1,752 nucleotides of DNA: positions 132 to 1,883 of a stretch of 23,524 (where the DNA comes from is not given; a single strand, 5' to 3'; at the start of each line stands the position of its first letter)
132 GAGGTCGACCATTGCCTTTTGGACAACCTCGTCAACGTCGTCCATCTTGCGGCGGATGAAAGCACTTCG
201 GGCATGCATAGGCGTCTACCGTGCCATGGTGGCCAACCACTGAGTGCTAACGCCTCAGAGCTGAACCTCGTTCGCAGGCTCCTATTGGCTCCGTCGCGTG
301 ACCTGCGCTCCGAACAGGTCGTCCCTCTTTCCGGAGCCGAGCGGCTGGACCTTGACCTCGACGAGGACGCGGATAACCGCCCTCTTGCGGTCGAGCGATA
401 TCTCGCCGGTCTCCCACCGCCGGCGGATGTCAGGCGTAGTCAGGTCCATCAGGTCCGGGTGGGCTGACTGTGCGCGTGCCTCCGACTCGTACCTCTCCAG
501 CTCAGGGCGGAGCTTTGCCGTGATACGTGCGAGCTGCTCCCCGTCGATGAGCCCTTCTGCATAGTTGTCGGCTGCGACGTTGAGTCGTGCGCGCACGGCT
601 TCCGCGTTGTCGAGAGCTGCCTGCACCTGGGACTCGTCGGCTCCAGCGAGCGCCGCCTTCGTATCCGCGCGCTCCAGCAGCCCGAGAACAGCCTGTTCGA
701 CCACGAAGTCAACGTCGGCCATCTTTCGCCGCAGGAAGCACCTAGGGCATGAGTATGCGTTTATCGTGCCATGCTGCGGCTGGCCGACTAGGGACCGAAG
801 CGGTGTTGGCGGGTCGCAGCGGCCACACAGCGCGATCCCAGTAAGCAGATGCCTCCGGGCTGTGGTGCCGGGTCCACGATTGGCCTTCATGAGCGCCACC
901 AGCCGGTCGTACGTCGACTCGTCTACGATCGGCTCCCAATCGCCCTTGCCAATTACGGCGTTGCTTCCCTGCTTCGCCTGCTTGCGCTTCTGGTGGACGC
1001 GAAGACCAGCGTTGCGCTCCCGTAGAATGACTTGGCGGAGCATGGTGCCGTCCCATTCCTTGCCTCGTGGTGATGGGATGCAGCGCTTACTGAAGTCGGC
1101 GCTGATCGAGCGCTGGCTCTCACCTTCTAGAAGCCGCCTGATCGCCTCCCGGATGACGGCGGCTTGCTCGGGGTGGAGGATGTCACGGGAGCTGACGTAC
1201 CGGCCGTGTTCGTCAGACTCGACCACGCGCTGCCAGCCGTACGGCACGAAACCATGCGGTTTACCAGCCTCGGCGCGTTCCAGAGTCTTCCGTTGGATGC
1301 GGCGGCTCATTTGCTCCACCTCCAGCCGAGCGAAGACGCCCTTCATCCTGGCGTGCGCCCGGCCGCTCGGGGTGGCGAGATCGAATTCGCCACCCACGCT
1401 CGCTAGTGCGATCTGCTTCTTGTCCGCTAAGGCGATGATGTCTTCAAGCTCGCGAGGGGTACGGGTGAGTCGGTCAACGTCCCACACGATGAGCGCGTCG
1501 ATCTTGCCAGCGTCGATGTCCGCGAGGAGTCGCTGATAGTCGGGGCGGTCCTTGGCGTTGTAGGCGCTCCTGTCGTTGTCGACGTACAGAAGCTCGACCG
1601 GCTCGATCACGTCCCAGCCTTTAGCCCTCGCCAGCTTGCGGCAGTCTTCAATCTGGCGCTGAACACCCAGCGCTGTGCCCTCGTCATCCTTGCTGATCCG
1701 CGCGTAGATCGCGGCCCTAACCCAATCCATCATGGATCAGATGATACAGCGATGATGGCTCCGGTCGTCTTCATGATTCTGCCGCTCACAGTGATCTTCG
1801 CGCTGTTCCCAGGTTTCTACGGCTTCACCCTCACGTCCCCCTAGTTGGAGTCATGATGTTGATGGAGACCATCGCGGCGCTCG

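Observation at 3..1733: Intact large serine recombinase next to a decayed fragment of a paralogous recombinase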

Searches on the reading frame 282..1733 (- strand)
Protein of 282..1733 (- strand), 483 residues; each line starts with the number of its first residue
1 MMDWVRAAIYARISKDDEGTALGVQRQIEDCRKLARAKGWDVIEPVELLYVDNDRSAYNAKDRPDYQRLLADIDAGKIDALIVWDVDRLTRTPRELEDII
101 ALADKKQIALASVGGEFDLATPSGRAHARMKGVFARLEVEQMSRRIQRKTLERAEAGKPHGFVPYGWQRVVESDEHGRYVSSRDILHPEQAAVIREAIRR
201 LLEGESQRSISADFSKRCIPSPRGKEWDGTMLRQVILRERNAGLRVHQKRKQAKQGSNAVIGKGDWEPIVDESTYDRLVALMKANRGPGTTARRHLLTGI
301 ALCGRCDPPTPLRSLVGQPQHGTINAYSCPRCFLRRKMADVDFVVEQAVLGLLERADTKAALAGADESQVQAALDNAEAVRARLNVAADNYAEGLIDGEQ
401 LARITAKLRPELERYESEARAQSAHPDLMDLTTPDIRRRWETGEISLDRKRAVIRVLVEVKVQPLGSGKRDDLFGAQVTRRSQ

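Call 8: find_encoding_contigs(protein=window:282-1733:-, flank=10000, max_places=10)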
Protein window:282-1733:- (483 aa): no gene with exactly this product is on record in the collection.

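Call 9: search_protein_families(library=pfam, proteins=[window:282-1733:-], max_evalue=0.01)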
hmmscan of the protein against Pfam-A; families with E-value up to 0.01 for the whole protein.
window:282-1733:- (483 aa): 2 families
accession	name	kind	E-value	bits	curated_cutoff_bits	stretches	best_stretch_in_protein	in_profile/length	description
PF00239.26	Resolvase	-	6.4e-31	107.8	23.3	1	7-158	1-144/145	Resolvase, N terminal domain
PF07508.19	Recombinase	-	2.7e-15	56.9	21.1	1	188-283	1-100/102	Recombinase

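Call 11: find_related_loci(query=window:282-1733:-, collection=genome_contigs, flank=10000)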
Query window:282-1733:- (483 aa) in genome_contigs; peptide patterns used: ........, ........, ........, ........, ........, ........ (x = any residue, [..] = any of these).
79 stretches matched a pattern; 1 encode a relative of the query (tblastn E <= 1e-3); 1 distinct loci.
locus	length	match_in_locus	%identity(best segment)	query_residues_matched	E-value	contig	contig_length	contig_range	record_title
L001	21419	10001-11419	27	6-470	6e-36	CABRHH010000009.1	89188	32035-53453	MAG TPA_asm: uncultured Collinsella sp. isolate MGYG-HGUT-01567 genome assembly, contig: GUT_GENOME096723_9, whole genom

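Call 12: find_homologous_proteins(query=window:282-1733:-, max_evalue=1e-20)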
Query window:282-1733:- (483 aa): 680 proteins with E <= 1e-20 among 8000 candidates; the best 120 are listed.
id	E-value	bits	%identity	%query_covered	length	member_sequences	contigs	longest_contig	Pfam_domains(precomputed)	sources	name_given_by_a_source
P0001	0.0e+0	1070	100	100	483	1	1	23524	PF07508.20,PF00239.27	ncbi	-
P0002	3.6e-257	872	82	100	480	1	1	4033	PF07508.20,PF00239.27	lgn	-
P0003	4.5e-134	466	53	97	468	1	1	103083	PF07508.20,PF00239.27,PF13408.13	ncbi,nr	ncbi:MAG: recombinase family protein [Marmoricola sp.]|nr:recombinase family protein [Marmoricola sp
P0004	3.6e-130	453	53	96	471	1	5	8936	PF07508.20,PF00239.27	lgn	-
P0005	9.6e-130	452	52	97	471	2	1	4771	PF07508.20,PF00239.27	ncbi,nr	ncbi:MAG: recombinase family protein [Nocardioidaceae bacterium]|nr:recombinase family protein [Noca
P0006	9.6e-129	449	50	99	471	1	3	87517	PF07508.20,PF00239.27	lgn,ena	-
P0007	1.2e-128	448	50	98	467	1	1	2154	PF07508.20,PF00239.27,PF13408.13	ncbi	-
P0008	2.1e-128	447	50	99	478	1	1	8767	PF07508.20,PF00239.27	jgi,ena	-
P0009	3.8e-128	447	51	95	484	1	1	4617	PF07508.20,PF00239.27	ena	-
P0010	1.4e-127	445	51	95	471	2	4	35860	PF07508.20,PF00239.27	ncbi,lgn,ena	-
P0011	1.4e-127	445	51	95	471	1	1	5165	PF07508.20,PF00239.27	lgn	-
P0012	4.8e-127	443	50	95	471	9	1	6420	PF07508.20,PF00239.27,PF13408.13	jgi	jgi:site-specific DNA recombinase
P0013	7.3e-127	442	51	98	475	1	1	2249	PF07508.20,PF00239.27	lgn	-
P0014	9.9e-127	442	52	95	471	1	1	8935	PF07508.20,PF00239.27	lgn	-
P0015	1.0e-126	442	49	98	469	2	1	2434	PF07508.20,PF00239.27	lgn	-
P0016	1.2e-126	442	51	95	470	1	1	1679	PF07508.20,PF00239.27,PF13408.13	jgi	jgi:site-specific DNA recombinase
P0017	1.4e-126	441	51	96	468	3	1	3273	PF07508.20,PF00239.27,PF13408.13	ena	-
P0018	1.8e-126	441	51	95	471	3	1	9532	PF07508.20,PF00239.27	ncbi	-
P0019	2.4e-126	441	49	98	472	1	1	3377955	PF07508.20,PF00239.27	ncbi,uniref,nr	ncbi:recombinase family protein [Nakamurella antarctica]|uniref:Recombinase family protein n=1 Tax=N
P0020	2.9e-126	440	49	99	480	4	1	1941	PF07508.20,PF00239.27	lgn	-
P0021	3.5e-126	440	50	99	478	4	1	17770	PF07508.20,PF00239.27,PF13408.13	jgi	jgi:site-specific DNA recombinase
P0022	3.6e-126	440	50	98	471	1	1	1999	PF07508.20,PF00239.27,PF13408.13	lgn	-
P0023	5.4e-126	439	50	97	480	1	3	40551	PF07508.20,PF00239.27,PF13408.13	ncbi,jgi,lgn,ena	-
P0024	9.3e-126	439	51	96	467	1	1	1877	PF07508.20,PF00239.27,PF13408.13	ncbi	-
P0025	1.2e-125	438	49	95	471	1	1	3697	PF07508.20,PF00239.27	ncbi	ncbi:MAG: recombinase family protein [Acidimicrobiales bacterium]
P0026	1.5e-125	438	50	97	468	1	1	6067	PF07508.20,PF00239.27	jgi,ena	-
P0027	2.0e-125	438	52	98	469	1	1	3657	PF07508.20,PF00239.27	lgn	-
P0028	2.0e-125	438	51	98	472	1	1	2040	PF07508.20,PF00239.27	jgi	jgi:site-specific DNA recombinase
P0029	7.9e-125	436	50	95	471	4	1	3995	PF07508.20,PF00239.27,PF13408.13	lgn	-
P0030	9.4e-125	435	51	97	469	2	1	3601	PF07508.20,PF00239.27,PF13408.13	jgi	jgi:site-specific DNA recombinase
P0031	1.0e-124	435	50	97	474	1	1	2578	PF07508.20,PF00239.27,PF13408.13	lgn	-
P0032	1.2e-124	435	50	95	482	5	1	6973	PF07508.20,PF00239.27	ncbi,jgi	-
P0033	1.4e-124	435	50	95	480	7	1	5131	PF07508.20,PF00239.27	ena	-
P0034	2.0e-124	434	51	96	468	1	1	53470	PF07508.20,PF00239.27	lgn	-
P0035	5.8e-124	433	49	98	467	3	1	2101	PF07508.20,PF00239.27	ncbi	-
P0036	6.3e-124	433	50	97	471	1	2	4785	PF07508.20,PF00239.27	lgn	-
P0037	1.4e-123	432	48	96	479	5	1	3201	PF07508.20,PF00239.27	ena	-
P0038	2.2e-123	431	49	95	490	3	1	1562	PF07508.20,PF00239.27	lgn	-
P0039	2.4e-123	431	50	94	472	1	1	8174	PF07508.20,PF00239.27,PF13408.13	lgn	-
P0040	3.5e-123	430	50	95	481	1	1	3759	PF07508.20,PF00239.27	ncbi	-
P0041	3.5e-123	430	51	99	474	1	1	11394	PF07508.20,PF00239.27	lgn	-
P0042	1.6e-122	428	49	96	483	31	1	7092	PF07508.20,PF00239.27,PF13408.13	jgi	-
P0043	2.0e-122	428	51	97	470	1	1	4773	PF07508.20,PF00239.27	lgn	-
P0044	2.1e-122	428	49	95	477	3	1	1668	PF07508.20,PF00239.27,PF13408.13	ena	-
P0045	5.3e-122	426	49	95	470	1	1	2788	PF07508.20,PF00239.27,PF13408.13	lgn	-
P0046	1.4e-121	425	48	98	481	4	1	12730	PF07508.20,PF00239.27,PF13408.13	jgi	jgi:site-specific DNA recombinase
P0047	1.6e-121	425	50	97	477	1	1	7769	PF07508.20,PF00239.27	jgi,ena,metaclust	metaclust:\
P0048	1.8e-121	425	44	96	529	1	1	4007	PF07508.20,PF00239.27,PF13408.13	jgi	-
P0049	4.1e-121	423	49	98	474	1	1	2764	PF07508.20,PF00239.27,PF13408.13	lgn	-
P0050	4.6e-121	423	47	98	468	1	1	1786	PF07508.20,PF00239.27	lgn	-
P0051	5.7e-121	423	49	96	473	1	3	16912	PF07508.20,PF00239.27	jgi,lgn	-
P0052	6.6e-121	423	48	98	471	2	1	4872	PF07508.20,PF00239.27,PF13408.13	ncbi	-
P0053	1.7e-120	421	49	95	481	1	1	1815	PF07508.20,PF00239.27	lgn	-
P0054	3.5e-120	420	49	98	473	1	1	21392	PF07508.20,PF00239.27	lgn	-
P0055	3.6e-120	420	52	96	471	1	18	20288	PF07508.20,PF00239.27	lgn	-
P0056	4.5e-120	420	49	96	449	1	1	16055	PF07508.20,PF00239.27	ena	-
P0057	5.7e-120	420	50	92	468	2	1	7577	PF07508.20,PF00239.27,PF13408.13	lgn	-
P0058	5.8e-120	420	49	97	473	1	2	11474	PF07508.20,PF00239.27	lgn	-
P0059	8.1e-120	419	48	95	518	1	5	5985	PF07508.20,PF00239.27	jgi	jgi:site-specific DNA recombinase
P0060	8.4e-120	419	50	96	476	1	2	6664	PF07508.20,PF00239.27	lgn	-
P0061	9.4e-120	419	50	96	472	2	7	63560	PF07508.20,PF00239.27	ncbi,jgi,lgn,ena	-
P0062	1.2e-119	419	47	98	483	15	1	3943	PF07508.20,PF00239.27,PF13408.13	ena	-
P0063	1.5e-119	418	52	96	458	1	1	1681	PF07508.20,PF00239.27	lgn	-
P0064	3.1e-119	417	51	97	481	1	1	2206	PF07508.20,PF00239.27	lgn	-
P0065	3.8e-119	417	48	95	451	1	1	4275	PF07508.20,PF00239.27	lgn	-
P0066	9.4e-119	416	50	98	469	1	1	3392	PF07508.20,PF00239.27,PF13408.13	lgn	-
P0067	1.1e-118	415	51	98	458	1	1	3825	PF07508.20,PF00239.27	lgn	-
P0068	1.2e-118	415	50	96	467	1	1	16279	PF07508.20,PF00239.27,PF13408.13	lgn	-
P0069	1.6e-118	415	49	98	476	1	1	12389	PF07508.20,PF00239.27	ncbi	-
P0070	1.7e-118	415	47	96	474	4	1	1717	PF07508.20,PF00239.27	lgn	-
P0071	4.9e-118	413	50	96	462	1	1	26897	PF07508.20,PF00239.27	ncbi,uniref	ncbi:recombinase family protein [Nakamurella sp.]|uniref:recombinase family protein n=1 Tax=Nakamure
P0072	5.2e-118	413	50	96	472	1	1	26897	PF07508.20,PF00239.27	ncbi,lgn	-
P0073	6.3e-118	413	49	94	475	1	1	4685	PF07508.20,PF00239.27,PF13408.13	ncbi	ncbi:MAG: recombinase family protein [Mycobacteriales bacterium]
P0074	7.9e-118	413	50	96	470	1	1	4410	PF07508.20,PF00239.27,PF13408.13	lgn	-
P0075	9.1e-118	412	49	98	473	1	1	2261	PF07508.20,PF00239.27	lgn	-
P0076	1.7e-117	411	50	98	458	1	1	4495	PF07508.20,PF00239.27,PF13408.13,PF20552.5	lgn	-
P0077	1.7e-117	411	51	99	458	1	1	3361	PF07508.20,PF00239.27,PF13408.13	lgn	-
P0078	1.9e-117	411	48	99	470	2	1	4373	PF07508.20,PF00239.27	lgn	-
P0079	2.4e-117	411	48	96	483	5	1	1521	PF07508.20,PF00239.27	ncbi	-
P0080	2.4e-117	411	47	96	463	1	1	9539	PF07508.20,PF00239.27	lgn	-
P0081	2.4e-117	411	50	95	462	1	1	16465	PF07508.20,PF00239.27,PF13408.13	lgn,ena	-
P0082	3.4e-117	411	48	96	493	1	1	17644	PF07508.20,PF00239.27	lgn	-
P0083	4.0e-117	410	48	96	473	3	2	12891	PF07508.20,PF00239.27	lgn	-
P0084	6.4e-117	410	49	92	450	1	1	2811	PF07508.20,PF00239.27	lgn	-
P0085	9.4e-117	409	50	98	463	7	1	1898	PF07508.20,PF00239.27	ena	-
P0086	2.0e-116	408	47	97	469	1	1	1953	PF07508.20,PF00239.27,PF13408.13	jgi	jgi:site-specific DNA recombinase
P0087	2.0e-116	408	47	97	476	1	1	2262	PF07508.20,PF00239.27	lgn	-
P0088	2.6e-116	408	49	99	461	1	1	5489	PF07508.20,PF00239.27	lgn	-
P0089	3.0e-116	407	50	98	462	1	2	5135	PF07508.20,PF00239.27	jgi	jgi:site-specific DNA recombinase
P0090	3.0e-116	407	49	96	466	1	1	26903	PF07508.20,PF00239.27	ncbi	ncbi:MAG: recombinase family protein [Mycobacteriales bacterium]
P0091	6.7e-116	406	48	95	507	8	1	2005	PF07508.20,PF00239.27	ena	-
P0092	7.4e-116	406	48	94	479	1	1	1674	PF07508.20,PF00239.27,PF13408.13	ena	-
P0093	7.6e-116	406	50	96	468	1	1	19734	PF07508.20,PF00239.27,PF13408.13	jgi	jgi:site-specific DNA recombinase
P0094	1.1e-115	406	48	96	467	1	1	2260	PF07508.20,PF00239.27,PF13408.13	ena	-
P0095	1.7e-115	405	48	98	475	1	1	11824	PF07508.20,PF00239.27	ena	-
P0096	3.2e-115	404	48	99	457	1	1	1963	PF07508.20,PF00239.27,PF13408.13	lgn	-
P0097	3.6e-115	404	48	96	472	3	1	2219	PF07508.20,PF00239.27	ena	-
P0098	5.4e-115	403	47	97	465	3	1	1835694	PF07508.20,PF00239.27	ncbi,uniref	ncbi:recombinase family protein [Arthrobacter sp. NPDC058288]|uniref:recombinase family protein n=1 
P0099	8.0e-115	403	48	98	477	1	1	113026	PF07508.20,PF00239.27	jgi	jgi:site-specific DNA recombinase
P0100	2.3e-114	401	48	96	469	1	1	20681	PF07508.20,PF00239.27,PF13408.13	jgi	jgi:site-specific DNA recombinase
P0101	2.7e-114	401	49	96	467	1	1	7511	PF07508.20,PF00239.27,PF13408.13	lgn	-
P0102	2.9e-114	401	49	96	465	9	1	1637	PF07508.20,PF00239.27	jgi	jgi:site-specific DNA recombinase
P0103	3.4e-114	401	49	96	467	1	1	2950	PF07508.20,PF00239.27,PF13408.13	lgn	-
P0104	5.6e-114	400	49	96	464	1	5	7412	PF07508.20,PF00239.27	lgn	-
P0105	7.2e-114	400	49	96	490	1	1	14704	PF07508.20,PF00239.27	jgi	jgi:site-specific DNA recombinase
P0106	1.9e-113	398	47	97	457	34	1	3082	PF07508.20,PF00239.27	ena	-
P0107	1.9e-113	398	49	96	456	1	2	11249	PF07508.20,PF00239.27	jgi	jgi:DNA invertase Pin-like site-specific DNA recombinase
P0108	2.9e-113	398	48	99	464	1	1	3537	PF07508.20,PF00239.27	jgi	jgi:DNA invertase Pin-like site-specific DNA recombinase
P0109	4.9e-113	397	47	99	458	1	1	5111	PF07508.20,PF00239.27,PF13408.13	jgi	-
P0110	6.1e-113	396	49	97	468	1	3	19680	PF07508.20,PF00239.27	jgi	-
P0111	7.4e-113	396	50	97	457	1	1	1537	PF07508.20,PF00239.27,PF13408.13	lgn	-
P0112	8.5e-113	396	48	98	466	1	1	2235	PF07508.20,PF00239.27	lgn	-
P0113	1.2e-112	396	47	99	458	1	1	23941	PF07508.20,PF00239.27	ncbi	-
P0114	2.1e-112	395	48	97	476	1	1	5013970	PF07508.20,PF00239.27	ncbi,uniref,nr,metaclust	ncbi:Site-specific DNA recombinase [Nakamurella panacisegetis]|uniref:Site-specific DNA recombinase 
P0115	2.7e-112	394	47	97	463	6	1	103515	PF07508.20,PF00239.27,PF13408.13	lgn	-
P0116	2.7e-112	394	49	96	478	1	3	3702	PF07508.20,PF00239.27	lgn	-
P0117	3.3e-112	394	46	96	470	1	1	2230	PF07508.20,PF00239.27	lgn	-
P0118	3.5e-112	394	48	99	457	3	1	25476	PF07508.20,PF00239.27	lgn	-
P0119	3.6e-112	394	49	97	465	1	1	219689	PF07508.20,PF00239.27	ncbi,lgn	ncbi:MAG: recombinase family protein [Nakamurella sp.]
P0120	4.9e-112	393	49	96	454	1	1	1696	PF07508.20,PF00239.27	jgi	jgi:site-specific DNA recombinase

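Call 14: find_encoding_contigs(protein=P0002, flank=10000, max_places=5)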
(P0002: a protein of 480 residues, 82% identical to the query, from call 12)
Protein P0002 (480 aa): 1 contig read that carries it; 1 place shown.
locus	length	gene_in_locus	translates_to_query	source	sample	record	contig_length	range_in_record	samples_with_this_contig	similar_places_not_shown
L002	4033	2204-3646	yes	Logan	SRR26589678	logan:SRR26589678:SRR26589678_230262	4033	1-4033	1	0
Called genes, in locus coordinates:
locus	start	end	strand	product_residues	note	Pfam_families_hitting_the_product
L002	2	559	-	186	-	?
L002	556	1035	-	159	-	PF13400:Tad (weak)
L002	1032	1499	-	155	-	-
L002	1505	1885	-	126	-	PF07811:TadE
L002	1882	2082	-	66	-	-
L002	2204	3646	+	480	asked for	PF00239:Resolvase, PF07508:Recombinase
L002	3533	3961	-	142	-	-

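Call 21: find_encoding_contigs(protein=P0003, flank=10000, max_places=2)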
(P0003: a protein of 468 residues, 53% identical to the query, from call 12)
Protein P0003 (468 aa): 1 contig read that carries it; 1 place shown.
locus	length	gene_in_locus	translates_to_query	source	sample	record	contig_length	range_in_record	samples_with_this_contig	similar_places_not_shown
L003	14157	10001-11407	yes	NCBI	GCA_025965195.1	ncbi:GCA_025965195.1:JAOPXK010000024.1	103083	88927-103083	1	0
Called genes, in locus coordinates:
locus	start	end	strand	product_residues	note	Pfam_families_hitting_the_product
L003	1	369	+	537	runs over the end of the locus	PF20102:DUF6492 (weak), PF13578:Methyltransf_24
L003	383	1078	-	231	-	PF00072:Response_reg, PF00196:GerE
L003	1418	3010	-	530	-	PF01627:Hpt, PF00072:Response_reg, PF00990:GGDEF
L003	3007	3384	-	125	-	PF00072:Response_reg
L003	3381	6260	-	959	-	PF00989:PAS, PF08448:PAS_4, PF13426:PAS_9, PF00512:HisKA, PF02518:HATPase_c, PF00072:Response_reg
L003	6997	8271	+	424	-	PF00437:T2SSE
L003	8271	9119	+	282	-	PF00482:T2SSF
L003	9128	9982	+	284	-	PF00482:T2SSF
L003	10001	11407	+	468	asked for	PF00239:Resolvase, PF07508:Recombinase, PF13408:Zn_ribbon_recom (weak)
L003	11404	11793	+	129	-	-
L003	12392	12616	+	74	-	-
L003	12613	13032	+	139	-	PF10888:DUF2742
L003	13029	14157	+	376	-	PF08706:D5_N, PF19263:DUF5906 (weak)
